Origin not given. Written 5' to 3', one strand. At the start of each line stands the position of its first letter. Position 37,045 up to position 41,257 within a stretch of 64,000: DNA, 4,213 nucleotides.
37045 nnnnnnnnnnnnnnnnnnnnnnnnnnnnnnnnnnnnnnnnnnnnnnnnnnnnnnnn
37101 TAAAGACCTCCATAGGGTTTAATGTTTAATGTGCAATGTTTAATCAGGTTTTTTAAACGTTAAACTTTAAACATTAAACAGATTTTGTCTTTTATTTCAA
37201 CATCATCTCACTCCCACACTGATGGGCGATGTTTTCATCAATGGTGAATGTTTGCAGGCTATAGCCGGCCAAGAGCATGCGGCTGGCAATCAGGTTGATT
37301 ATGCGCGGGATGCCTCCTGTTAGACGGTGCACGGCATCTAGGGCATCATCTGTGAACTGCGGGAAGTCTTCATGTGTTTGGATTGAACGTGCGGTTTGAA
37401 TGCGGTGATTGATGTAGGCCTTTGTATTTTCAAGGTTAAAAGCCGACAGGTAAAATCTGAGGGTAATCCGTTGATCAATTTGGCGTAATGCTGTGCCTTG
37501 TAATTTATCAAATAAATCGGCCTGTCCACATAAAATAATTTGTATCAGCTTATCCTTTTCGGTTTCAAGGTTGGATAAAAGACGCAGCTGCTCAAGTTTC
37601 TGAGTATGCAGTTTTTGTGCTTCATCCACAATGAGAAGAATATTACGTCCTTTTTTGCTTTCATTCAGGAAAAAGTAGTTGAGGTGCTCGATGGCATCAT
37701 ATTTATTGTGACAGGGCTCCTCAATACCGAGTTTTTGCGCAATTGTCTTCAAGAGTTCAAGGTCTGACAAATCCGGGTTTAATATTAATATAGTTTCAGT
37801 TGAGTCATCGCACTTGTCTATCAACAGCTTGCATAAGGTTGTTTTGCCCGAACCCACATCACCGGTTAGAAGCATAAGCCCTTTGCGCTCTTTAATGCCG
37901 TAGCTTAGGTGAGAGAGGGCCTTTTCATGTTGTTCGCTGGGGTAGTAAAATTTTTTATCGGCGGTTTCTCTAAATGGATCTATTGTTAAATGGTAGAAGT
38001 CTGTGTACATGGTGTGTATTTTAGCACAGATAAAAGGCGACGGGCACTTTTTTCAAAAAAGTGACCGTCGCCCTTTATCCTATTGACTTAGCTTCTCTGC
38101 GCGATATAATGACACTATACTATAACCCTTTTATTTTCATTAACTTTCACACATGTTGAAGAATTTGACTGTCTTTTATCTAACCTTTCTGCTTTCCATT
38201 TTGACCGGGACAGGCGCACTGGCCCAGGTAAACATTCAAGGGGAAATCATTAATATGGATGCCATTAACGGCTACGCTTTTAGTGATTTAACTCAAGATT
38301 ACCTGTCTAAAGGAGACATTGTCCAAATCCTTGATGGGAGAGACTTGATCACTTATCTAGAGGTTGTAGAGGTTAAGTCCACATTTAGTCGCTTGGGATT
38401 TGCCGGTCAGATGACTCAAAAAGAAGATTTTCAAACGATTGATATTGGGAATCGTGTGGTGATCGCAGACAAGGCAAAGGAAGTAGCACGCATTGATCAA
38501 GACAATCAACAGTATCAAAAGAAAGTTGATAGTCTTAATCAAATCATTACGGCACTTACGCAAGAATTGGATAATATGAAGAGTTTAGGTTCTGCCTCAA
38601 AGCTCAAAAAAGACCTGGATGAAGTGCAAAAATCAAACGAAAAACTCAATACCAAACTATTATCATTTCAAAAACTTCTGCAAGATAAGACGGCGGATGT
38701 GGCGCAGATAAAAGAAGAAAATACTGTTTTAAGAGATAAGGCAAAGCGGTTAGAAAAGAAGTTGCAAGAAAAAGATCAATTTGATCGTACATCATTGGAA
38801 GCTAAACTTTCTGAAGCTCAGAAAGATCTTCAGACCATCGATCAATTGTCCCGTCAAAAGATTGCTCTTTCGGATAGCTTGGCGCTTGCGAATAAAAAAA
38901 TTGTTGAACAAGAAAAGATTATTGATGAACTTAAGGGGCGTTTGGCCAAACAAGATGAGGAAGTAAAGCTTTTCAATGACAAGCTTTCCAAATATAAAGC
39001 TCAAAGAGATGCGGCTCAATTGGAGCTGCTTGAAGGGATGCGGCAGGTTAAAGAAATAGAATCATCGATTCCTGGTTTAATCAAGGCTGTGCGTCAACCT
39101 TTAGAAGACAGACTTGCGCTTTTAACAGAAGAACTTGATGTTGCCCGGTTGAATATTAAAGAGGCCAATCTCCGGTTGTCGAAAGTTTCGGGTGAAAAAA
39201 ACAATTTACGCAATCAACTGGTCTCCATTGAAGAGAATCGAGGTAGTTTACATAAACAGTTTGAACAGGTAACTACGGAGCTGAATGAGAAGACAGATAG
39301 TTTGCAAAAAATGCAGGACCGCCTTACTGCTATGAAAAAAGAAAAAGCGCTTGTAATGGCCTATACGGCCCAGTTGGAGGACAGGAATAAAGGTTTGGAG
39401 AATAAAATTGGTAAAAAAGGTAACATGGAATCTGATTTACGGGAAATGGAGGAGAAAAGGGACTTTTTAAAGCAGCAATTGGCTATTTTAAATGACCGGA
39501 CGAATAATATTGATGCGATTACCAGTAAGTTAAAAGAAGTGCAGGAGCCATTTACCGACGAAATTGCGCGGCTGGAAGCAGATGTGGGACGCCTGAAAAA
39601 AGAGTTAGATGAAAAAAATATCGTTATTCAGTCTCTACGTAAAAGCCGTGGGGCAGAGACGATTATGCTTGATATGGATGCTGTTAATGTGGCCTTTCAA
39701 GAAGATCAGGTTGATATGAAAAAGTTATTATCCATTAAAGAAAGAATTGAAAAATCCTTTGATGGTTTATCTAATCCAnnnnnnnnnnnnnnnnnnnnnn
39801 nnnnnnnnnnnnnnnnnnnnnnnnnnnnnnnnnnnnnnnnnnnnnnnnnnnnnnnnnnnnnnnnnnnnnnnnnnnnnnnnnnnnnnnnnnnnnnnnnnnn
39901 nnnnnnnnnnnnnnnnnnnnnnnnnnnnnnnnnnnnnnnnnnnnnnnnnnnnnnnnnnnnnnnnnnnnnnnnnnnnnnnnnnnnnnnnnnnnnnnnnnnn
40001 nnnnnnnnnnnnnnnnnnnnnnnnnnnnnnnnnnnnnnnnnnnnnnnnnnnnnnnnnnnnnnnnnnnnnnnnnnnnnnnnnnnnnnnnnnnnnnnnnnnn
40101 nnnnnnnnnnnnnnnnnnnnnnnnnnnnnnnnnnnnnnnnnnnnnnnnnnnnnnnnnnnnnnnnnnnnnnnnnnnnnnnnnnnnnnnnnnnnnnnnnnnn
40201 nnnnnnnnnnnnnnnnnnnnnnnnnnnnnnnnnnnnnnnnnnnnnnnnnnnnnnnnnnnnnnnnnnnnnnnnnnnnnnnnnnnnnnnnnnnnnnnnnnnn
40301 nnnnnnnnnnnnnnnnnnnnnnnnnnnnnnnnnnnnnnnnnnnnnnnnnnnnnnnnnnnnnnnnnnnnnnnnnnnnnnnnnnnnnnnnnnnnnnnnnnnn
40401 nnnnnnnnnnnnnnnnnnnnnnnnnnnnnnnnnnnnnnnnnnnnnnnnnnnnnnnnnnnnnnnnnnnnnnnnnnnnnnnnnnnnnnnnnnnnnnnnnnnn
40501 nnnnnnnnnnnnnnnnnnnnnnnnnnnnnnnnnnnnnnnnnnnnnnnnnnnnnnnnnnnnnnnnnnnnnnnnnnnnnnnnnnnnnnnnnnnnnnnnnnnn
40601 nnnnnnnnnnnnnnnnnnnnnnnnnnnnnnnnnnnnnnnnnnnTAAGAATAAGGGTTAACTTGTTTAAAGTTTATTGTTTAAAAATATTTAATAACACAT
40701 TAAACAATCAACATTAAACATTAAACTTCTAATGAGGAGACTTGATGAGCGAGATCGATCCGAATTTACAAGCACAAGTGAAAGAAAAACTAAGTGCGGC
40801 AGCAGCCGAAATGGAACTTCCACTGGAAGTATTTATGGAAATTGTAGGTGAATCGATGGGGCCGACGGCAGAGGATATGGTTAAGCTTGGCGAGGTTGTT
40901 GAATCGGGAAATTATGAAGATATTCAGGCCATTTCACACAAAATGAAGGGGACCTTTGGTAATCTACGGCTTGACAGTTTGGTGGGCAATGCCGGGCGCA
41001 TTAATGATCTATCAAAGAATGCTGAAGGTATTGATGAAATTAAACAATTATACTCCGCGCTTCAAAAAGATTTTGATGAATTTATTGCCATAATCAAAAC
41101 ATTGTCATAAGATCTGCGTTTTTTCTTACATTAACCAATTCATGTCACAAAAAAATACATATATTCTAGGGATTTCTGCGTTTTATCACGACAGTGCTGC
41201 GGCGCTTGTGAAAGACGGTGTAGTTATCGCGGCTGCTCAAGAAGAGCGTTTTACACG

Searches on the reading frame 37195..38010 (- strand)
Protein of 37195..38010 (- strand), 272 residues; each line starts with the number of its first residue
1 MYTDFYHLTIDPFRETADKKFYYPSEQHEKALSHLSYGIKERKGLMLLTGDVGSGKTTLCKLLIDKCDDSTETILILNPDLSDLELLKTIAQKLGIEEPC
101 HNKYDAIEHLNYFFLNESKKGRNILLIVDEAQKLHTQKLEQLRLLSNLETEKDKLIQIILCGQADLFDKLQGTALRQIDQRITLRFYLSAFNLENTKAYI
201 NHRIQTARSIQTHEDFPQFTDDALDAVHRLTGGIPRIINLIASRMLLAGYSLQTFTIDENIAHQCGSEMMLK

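Call 65: search_protein_families(library=pfam, proteins=[window:37195-38010:-], max_evalue=0.001)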
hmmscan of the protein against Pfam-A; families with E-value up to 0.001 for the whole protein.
window:37195-38010:- (272 aa): 17 families
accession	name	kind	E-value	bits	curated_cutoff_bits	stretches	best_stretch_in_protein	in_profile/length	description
PF13401.12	AAA_22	-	1.3e-23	84.1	27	1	41-170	3-130/130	AAA domain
PF13191.12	AAA_16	-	2.2e-07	32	32.6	1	30-154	10-163/167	AAA ATPase domain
PF13245.12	AAA_19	-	1.3e-06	29.1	25.1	1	43-162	11-124/134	AAA domain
PF13604.12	AAA_30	-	3.5e-06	27.3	27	1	39-155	14-119/191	AAA domain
PF20703.3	nSTAND1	-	4.8e-06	26.9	27.1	1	11-209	6-205/379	Novel STAND NTPase 1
PF25199.1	nSTAND_NTPase5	-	6e-06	26.6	34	1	29-172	26-142/145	Novel STAND NTPase 5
PF01637.24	ATPase_2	-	6.6e-06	26.5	33.2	1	32-169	8-162/225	ATPase domain predominantly from Archaea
PF09848.15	SLFN-g3_helicase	-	8.1e-06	25.8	24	1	45-140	3-97/354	Schlafen group 3, DNA/RNA helicase domain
PF00004.35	AAA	-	1.3e-05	26.1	21.2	1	46-184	1-129/131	ATPase family associated with various cellular activities (AAA)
PF00005.33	ABC_tran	-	2.7e-05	25.2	25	1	43-91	11-58/137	ABC transporter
PF24883.2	NPHP3_N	-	7.2e-05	23.5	24.8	1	42-74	21-53/164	Nephrocystin 3, N-terminal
PF13173.12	AAA_14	-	0.00023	21.6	27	1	45-138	4-78/129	AAA domain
PF00437.27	T2SSE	-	0.0003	20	24.9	1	28-75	127-174/370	Type II/IV secretion system protein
PF00448.28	SRP54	-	0.00044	20.4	22.7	1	46-144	4-107/196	SRP54-type protein, GTPase domain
PF20720.3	nSTAND3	-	0.00058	20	27.2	0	23-81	2-54/155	Novel STAND NTPase 3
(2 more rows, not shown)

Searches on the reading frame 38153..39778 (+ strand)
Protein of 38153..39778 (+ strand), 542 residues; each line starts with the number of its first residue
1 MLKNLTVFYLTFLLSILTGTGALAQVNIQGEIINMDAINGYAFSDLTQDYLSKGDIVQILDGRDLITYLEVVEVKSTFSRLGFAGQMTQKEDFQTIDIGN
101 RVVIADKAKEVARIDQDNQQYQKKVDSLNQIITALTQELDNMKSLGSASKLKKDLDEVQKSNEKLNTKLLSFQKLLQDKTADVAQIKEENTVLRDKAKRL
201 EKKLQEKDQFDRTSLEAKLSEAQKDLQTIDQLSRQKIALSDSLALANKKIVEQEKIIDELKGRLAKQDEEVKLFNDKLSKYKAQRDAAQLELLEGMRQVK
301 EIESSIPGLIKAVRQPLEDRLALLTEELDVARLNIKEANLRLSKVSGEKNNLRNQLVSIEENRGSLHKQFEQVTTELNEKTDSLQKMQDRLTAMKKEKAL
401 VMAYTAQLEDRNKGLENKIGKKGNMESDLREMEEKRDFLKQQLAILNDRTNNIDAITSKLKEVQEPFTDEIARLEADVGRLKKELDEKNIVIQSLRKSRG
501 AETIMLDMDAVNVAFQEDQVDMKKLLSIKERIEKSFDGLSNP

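Call 65: search_protein_families(library=pfam, proteins=[window:38153-39778:+], max_evalue=0.001)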
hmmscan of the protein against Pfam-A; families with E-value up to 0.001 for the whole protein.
window:38153-39778:+ (542 aa): 1 family
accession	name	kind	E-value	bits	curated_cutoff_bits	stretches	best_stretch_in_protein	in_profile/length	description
PF19220.6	Rod_CreS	-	0.00027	20.5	100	0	317-484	11-179/359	Crescentin, rod domain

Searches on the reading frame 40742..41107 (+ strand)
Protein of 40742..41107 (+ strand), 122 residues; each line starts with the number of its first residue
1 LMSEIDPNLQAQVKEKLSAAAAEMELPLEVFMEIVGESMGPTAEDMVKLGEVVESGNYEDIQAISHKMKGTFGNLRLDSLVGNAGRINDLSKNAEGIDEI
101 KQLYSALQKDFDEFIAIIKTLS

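Call 63: search_protein_families(library=pfam, proteins=[window:40742-41107:+], max_evalue=0.001)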
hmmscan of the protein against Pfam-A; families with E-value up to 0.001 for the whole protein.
window:40742-41107:+ (122 aa): 1 family
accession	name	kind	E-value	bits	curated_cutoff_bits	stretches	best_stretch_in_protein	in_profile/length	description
PF01627.28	Hpt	-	5e-06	27.1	24.6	1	43-108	11-82/84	Hpt domain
